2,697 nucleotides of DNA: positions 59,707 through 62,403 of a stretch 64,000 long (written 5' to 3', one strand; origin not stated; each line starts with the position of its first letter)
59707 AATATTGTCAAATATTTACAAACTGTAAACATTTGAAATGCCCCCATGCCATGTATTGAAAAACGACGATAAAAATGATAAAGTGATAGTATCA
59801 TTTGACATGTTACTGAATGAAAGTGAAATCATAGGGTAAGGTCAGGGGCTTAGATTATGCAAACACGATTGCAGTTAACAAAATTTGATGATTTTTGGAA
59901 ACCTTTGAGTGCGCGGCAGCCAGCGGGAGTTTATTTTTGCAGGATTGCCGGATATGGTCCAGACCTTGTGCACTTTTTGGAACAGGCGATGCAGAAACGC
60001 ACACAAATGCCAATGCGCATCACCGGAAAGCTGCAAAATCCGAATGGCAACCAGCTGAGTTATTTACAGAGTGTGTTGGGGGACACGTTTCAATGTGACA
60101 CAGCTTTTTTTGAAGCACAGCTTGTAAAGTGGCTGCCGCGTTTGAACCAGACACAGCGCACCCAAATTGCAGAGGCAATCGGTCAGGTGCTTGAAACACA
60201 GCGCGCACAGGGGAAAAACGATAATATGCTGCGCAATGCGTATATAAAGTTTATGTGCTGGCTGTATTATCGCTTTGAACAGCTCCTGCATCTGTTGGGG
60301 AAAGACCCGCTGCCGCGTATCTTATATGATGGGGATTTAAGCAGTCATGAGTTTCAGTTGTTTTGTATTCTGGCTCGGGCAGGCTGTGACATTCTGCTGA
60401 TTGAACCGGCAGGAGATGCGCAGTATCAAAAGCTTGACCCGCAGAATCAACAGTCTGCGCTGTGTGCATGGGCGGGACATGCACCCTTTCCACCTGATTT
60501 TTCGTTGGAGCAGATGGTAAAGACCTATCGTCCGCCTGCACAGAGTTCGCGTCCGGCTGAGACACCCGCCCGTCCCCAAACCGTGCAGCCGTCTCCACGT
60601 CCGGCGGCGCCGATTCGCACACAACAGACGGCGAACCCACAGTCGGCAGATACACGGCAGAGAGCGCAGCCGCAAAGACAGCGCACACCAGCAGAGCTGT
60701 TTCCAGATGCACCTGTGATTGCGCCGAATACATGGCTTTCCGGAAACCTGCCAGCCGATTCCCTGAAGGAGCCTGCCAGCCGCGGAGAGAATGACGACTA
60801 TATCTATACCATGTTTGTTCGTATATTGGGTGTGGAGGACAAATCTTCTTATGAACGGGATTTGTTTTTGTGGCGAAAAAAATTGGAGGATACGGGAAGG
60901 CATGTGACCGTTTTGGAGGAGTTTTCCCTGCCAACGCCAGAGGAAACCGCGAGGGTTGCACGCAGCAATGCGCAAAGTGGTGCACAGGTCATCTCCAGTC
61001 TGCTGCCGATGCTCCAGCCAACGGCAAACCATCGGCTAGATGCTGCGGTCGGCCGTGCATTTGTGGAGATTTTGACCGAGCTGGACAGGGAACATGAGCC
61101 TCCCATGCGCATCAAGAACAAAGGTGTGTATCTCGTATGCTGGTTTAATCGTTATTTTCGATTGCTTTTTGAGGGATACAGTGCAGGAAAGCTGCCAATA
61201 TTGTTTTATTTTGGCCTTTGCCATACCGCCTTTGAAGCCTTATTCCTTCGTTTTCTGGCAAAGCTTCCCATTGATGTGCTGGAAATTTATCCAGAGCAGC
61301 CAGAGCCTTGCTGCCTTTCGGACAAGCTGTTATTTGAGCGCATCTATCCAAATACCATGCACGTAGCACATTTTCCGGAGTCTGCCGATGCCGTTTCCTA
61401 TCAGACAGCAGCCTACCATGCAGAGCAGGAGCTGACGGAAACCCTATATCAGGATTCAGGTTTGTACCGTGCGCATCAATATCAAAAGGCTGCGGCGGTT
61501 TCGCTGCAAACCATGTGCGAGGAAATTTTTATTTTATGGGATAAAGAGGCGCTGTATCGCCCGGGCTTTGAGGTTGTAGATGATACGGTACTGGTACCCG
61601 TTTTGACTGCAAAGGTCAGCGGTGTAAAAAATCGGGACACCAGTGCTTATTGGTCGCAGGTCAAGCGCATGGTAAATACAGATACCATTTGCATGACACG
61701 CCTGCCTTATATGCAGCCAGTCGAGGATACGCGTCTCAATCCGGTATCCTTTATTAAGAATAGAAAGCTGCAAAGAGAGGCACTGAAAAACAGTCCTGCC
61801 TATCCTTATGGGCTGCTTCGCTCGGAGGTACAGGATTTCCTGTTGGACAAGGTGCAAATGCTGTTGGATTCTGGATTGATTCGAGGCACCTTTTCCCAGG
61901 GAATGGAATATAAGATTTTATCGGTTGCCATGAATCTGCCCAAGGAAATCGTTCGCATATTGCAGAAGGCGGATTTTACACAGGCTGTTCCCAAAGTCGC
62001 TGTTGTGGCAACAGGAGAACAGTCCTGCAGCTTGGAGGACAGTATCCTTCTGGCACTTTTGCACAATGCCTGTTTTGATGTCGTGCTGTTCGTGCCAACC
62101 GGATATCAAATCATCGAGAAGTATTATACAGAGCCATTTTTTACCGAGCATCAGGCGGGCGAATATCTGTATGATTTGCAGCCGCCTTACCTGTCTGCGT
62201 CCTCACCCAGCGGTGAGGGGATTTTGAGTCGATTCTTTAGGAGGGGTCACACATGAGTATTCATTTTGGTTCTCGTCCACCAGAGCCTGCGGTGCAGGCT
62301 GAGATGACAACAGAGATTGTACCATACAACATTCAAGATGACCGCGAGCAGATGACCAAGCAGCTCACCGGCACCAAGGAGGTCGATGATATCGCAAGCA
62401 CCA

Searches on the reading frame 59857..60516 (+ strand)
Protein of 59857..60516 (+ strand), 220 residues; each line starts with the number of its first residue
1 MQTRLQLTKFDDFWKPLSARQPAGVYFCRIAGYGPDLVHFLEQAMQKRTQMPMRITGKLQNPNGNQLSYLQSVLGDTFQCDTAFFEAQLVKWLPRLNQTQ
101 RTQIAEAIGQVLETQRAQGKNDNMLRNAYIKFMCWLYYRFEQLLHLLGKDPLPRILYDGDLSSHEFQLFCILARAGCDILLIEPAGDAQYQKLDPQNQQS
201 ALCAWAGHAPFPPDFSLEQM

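Call 5: search_protein_families(library=pfam, proteins=[window:59857-60516:+], max_evalue=1)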
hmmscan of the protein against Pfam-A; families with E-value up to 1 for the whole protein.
window:59857-60516:+ (220 aa): 2 families
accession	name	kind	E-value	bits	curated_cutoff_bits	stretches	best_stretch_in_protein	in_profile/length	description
PF14266.11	YceG_bac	-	9.8e-14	52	25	1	12-200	9-212/250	YceG domain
PF10076.14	Phage_Mu_Gp48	-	0.2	11.9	37.4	1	88-147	2-61/150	Bacteriophage Mu-like, Gp48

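Call 11: find_homologous_proteins(query=window:59857-60516:+, max_evalue=0.001)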
Query window:59857-60516:+ (220 aa): 68 proteins with E <= 0.001 among 136 candidates.
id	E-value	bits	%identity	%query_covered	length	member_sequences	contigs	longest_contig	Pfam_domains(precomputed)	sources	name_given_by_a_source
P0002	1.4e-95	337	66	99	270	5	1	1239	PF14266.12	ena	-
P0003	5.3e-88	313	98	65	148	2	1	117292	PF14266.12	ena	-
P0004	1.7e-84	301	100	61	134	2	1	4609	-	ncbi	ncbi:MAG: hypothetical protein ACLUDG_03545, partial [Butyricicoccus sp.]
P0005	7.9e-69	250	73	66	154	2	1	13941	-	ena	-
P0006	1.1e-61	226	47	96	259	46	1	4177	PF14266.12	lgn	-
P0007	1.5e-56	210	45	98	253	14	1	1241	PF14266.12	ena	-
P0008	1.8e-56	209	45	100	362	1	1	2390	PF14266.12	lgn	-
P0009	2.8e-55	206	47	89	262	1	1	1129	PF14266.12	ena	-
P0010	5.5e-55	205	44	100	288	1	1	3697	PF14266.12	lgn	-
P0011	7.2e-55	204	42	100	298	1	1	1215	PF14266.12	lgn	-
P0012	4.8e-54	201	42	97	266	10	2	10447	PF14266.12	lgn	-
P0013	8.8e-54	201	43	98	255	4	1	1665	PF14266.12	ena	-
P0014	1.2e-53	200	43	90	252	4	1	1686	PF14266.12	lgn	-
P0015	1.2e-53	200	43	99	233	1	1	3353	PF14266.12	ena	-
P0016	4.4e-53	198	41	98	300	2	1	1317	PF14266.12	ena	-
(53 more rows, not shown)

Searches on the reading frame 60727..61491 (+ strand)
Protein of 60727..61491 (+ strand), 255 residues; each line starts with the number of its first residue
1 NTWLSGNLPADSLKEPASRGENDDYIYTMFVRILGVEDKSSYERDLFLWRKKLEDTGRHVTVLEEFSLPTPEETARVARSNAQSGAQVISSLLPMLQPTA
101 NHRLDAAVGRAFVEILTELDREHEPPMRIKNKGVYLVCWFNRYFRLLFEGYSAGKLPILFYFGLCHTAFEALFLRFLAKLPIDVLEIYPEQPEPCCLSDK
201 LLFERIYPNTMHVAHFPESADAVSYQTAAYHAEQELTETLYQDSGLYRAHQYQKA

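Call 5: search_protein_families(library=pfam, proteins=[window:60727-61491:+], max_evalue=1)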
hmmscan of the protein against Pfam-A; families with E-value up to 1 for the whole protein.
window:60727-61491:+ (255 aa): 2 families
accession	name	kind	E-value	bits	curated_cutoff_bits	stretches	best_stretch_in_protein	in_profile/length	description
PF14266.11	YceG_bac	-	1.6e-31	110.3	25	1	18-241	16-250/250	YceG domain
PF19818.4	DUF6301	-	0.17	12.4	27.2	1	47-134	23-107/137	Family of unknown function (DUF6301)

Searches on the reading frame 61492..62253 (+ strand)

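Call 5: search_protein_families(library=pfam, proteins=[window:61492-62253:+], max_evalue=1)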
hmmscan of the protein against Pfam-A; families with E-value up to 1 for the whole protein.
window:61492-62253:+ (254 aa): 2 families
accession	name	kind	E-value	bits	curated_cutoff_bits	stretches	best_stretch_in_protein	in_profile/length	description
PF14266.11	YceG_bac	-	1.4e-42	146.5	25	1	7-222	2-216/250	YceG domain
PF02040.21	ArsB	-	0.23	11.2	22.2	1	106-157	292-344/423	Arsenical pump membrane protein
